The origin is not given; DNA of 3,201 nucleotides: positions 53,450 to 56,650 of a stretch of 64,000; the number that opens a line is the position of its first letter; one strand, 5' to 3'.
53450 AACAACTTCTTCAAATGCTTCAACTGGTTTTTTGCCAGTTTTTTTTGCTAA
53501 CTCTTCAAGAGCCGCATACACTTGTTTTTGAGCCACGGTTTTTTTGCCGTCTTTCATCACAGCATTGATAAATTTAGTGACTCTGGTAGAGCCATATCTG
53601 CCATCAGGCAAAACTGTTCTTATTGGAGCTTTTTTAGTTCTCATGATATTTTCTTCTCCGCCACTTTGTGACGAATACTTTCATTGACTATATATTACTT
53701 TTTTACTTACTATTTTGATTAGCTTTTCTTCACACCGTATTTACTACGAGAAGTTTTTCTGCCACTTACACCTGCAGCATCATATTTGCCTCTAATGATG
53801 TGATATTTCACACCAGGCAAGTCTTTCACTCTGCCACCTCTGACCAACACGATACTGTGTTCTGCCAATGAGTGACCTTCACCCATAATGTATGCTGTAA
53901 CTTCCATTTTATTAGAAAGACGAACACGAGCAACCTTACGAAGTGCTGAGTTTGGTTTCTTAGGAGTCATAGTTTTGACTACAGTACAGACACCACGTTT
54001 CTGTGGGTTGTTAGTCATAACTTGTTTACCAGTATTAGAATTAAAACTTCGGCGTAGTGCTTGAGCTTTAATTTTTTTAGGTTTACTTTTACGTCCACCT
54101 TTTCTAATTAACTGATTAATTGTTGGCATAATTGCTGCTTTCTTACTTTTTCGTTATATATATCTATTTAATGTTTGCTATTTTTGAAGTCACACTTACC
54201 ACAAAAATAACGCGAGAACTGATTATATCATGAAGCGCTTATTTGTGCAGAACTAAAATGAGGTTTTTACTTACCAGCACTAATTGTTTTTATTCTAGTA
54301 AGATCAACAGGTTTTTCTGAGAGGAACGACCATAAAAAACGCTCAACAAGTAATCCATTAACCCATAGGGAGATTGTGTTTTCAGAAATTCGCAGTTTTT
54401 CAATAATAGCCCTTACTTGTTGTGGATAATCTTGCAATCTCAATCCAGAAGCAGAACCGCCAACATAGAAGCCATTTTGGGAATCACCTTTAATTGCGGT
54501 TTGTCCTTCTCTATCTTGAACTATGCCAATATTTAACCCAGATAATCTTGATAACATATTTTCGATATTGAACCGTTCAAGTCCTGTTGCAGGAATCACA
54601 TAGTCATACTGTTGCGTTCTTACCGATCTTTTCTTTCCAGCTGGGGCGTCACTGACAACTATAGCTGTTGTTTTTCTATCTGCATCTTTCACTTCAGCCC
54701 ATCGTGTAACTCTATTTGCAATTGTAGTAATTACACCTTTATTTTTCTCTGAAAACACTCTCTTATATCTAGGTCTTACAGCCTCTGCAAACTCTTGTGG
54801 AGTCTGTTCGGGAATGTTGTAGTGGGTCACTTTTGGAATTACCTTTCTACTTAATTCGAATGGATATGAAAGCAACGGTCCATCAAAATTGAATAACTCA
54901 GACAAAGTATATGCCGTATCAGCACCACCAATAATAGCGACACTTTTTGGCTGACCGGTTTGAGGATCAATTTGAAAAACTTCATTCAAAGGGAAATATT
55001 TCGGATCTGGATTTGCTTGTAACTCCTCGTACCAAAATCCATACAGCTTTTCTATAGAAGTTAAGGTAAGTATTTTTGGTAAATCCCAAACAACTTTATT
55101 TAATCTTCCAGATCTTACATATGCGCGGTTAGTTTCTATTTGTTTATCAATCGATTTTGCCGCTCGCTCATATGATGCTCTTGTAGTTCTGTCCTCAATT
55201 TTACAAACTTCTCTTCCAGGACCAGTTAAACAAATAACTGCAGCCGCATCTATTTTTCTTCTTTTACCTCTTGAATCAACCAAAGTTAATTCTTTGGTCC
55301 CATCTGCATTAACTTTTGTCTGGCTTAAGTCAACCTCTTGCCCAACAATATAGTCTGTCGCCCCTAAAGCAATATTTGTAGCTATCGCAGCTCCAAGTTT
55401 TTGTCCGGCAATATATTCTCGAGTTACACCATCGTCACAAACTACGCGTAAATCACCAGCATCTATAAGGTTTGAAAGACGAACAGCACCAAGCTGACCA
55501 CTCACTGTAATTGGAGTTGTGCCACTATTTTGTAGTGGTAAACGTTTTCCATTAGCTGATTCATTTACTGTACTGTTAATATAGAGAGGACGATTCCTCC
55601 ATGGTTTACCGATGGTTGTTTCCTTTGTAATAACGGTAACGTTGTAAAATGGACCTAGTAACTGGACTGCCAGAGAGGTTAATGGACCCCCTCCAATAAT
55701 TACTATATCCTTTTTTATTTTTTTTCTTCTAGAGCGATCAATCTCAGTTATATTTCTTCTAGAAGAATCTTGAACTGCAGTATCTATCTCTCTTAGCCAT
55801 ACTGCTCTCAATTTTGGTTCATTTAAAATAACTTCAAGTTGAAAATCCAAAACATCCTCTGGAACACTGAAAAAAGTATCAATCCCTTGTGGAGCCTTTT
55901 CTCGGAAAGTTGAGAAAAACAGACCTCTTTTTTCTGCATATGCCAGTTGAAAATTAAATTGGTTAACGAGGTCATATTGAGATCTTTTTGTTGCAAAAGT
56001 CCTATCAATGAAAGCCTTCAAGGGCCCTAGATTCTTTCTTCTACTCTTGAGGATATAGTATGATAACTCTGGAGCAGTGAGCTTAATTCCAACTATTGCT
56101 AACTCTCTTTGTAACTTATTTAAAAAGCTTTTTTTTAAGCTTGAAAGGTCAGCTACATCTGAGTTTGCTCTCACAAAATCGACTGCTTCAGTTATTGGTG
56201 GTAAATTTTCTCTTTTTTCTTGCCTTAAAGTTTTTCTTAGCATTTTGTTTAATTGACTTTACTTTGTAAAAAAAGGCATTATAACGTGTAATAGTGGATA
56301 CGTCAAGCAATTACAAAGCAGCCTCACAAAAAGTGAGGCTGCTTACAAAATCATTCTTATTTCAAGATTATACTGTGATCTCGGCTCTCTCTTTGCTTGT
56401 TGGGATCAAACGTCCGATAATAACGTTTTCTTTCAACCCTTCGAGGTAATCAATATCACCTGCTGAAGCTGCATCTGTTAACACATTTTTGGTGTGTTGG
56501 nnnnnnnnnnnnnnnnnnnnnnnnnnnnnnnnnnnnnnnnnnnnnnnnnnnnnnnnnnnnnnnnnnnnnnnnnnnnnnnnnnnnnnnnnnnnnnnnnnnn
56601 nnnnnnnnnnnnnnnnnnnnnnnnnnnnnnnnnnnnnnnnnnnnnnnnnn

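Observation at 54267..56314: Autonomous flavoprotein-like gene inserted between rpoC and rpsL in the otherwise canonical rpoBC-str superoperon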

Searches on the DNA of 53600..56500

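Call 70: search_rna_families(source=window, start=53600, end=56500, threshold=evalue, max_evalue=1)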
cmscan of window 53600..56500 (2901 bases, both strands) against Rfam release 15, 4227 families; matches with E-value up to 1: 1.
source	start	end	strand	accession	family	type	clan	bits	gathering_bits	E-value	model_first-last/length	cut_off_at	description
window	54911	55017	+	RF00035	OxyS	Gene; sRNA;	-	19.6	75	0.52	1-110/110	no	OxyS RNA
